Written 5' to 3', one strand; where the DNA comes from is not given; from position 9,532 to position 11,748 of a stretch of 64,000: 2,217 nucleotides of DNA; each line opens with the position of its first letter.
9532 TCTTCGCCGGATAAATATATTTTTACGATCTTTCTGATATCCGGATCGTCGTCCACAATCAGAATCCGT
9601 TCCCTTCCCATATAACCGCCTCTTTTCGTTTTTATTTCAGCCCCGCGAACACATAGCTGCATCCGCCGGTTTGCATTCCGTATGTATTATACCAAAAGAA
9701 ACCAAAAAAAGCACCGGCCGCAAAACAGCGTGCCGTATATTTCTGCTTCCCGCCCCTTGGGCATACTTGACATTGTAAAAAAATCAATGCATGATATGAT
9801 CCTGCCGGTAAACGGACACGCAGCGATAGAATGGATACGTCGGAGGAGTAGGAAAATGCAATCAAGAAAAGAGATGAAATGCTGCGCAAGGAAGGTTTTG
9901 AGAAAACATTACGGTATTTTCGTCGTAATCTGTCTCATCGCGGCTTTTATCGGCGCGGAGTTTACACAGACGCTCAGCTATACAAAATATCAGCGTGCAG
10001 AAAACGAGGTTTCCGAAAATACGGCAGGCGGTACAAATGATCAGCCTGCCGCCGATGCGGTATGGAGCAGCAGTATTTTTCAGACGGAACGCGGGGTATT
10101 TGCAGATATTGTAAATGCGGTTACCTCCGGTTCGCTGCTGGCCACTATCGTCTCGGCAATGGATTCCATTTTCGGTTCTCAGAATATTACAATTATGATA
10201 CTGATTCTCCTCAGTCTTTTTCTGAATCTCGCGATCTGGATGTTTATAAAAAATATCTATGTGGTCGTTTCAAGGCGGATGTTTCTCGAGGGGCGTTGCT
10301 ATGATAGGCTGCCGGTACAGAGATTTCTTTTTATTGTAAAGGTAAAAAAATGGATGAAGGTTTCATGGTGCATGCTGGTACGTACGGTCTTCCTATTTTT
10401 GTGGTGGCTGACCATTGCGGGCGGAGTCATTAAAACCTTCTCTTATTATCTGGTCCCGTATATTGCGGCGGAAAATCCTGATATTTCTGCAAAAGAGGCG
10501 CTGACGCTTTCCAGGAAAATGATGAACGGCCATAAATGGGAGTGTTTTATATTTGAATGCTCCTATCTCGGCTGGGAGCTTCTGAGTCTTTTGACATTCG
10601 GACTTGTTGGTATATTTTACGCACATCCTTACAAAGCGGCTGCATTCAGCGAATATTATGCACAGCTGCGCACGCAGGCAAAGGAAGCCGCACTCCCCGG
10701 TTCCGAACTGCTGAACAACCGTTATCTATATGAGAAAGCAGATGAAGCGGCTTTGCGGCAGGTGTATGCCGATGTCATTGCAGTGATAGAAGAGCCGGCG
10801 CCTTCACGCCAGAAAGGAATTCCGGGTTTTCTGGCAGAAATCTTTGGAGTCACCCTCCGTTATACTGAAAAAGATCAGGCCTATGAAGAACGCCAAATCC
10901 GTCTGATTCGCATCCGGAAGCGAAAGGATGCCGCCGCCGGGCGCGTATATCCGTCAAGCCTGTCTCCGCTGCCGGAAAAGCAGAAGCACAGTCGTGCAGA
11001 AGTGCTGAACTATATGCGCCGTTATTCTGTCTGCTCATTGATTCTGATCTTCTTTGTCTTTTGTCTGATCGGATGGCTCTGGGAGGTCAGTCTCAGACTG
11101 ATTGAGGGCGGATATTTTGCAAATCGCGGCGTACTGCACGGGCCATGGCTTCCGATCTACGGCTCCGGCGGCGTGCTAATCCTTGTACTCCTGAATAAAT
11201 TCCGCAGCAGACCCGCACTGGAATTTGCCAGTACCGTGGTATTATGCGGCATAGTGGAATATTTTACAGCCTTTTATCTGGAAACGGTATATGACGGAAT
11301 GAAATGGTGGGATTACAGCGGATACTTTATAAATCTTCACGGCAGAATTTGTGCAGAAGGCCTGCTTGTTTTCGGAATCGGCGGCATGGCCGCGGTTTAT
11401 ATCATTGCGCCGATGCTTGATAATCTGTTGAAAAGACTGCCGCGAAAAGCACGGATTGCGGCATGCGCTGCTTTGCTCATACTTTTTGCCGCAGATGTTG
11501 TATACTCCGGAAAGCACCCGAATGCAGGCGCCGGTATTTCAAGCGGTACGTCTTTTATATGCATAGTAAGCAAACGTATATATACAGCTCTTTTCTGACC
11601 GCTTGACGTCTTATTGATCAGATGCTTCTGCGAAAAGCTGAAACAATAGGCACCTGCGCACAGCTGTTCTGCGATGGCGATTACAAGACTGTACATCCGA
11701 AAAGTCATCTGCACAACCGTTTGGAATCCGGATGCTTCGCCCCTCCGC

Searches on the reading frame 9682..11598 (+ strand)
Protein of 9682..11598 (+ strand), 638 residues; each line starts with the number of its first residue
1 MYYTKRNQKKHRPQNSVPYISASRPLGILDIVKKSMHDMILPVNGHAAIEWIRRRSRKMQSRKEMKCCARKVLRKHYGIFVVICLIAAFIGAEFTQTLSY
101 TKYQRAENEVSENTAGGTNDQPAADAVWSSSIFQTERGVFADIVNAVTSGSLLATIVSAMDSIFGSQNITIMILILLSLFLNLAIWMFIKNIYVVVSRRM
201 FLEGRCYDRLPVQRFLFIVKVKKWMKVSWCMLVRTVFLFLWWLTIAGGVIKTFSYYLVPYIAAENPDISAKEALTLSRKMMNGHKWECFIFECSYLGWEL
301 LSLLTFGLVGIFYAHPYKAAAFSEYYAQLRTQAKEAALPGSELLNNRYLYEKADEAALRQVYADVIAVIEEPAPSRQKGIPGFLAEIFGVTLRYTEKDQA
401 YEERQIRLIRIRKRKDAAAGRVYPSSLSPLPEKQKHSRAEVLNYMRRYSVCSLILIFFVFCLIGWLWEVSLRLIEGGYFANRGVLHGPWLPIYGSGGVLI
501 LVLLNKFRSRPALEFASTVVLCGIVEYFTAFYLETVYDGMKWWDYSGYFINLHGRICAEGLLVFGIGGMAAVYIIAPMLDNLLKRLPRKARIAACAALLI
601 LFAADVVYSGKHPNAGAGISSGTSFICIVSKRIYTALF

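Call 60: search_protein_families(library=pfam, proteins=[window:9682-11598:+], max_evalue=0.00001)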
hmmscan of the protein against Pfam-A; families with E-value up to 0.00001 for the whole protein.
window:9682-11598:+ (638 aa): 2 families
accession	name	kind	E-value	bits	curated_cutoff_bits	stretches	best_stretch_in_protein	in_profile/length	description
PF06541.16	ABC_trans_CmpB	-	5e-43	147.3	25.9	1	455-609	1-150/151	Putative ABC-transporter type IV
PF06161.16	DUF975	-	2.8e-26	93.3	34.8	1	59-331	1-241/243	Protein of unknown function (DUF975)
